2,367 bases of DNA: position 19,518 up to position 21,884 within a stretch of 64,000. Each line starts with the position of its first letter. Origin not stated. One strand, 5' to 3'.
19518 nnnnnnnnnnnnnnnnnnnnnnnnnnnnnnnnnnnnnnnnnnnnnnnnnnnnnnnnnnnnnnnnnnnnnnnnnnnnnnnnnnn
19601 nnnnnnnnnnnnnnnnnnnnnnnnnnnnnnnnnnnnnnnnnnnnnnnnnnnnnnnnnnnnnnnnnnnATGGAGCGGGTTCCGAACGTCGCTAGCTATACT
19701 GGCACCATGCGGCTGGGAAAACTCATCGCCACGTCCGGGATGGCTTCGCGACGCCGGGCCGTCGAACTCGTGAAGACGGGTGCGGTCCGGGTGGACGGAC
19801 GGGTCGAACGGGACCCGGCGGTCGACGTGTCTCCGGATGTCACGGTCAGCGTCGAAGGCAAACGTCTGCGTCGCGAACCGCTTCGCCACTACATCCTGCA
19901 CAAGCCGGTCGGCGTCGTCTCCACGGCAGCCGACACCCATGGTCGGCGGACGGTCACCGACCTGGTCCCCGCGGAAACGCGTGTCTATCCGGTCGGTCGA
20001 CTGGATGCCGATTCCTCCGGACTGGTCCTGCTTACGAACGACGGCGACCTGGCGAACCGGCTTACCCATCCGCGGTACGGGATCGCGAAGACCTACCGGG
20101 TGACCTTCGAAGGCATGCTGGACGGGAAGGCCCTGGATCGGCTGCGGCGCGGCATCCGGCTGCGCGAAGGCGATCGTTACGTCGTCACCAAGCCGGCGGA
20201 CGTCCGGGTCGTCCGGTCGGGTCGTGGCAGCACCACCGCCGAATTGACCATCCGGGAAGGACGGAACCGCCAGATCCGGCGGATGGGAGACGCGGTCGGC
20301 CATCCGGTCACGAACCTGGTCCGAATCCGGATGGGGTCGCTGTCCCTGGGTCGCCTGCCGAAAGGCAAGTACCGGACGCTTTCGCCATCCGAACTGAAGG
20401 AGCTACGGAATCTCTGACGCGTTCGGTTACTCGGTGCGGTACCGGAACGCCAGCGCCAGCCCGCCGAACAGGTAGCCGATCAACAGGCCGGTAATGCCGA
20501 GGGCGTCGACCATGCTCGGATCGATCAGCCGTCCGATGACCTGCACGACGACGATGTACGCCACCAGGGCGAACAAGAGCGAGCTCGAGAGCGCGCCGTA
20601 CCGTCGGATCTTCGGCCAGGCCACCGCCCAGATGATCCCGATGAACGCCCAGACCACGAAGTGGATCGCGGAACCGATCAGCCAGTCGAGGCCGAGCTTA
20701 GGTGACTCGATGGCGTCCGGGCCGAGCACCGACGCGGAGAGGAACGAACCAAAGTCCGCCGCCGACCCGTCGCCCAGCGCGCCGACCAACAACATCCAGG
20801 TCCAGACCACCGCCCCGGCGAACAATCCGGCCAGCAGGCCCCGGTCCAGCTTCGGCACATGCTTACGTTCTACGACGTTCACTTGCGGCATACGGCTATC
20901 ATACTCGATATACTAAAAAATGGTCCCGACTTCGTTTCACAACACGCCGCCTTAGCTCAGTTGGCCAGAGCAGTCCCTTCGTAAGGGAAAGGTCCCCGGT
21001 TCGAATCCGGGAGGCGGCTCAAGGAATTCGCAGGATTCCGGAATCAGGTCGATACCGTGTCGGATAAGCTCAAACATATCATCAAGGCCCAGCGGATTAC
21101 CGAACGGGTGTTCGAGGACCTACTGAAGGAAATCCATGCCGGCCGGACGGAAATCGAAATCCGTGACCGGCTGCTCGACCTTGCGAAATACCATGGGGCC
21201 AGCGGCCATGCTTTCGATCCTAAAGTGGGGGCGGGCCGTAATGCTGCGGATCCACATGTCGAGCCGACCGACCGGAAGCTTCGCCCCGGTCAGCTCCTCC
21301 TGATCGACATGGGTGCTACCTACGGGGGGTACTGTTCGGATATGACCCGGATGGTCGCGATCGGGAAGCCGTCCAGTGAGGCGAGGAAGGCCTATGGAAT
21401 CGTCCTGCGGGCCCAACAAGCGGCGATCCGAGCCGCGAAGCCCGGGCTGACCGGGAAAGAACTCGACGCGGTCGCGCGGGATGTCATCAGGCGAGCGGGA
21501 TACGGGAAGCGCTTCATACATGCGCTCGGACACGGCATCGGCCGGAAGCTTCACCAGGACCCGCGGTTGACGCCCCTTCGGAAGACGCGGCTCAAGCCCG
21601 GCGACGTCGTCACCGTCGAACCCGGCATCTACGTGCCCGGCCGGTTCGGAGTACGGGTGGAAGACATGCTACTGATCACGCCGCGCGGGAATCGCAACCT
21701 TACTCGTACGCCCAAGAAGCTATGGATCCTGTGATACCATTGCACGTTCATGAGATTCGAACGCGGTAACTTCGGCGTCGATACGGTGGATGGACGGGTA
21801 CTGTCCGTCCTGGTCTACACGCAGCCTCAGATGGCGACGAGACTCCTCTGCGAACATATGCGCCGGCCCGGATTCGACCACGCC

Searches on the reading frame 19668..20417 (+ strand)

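Call 13: search_protein_families(library=pfam, proteins=[window:19668-20417:+], max_evalue=0.001)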
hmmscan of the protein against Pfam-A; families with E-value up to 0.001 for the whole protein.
window:19668-20417:+ (249 aa): 2 families
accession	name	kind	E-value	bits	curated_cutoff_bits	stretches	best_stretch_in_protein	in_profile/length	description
PF00849.27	PseudoU_synth_2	-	9.6e-24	84.8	26.8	1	74-206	2-149/152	RNA pseudouridylate synthase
PF01479.30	S4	-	6.5e-09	35.8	22.8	1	14-58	1-46/48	S4 domain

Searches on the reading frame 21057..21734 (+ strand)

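Call 13: search_protein_families(library=pfam, proteins=[window:21057-21734:+], max_evalue=0.001)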
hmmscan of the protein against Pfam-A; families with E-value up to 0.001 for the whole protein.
window:21057-21734:+ (225 aa): 1 family
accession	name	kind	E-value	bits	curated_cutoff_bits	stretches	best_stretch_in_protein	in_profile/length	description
PF00557.29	Peptidase_M24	-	1.3e-69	234.6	23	1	7-209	2-208/208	Metallopeptidase family M24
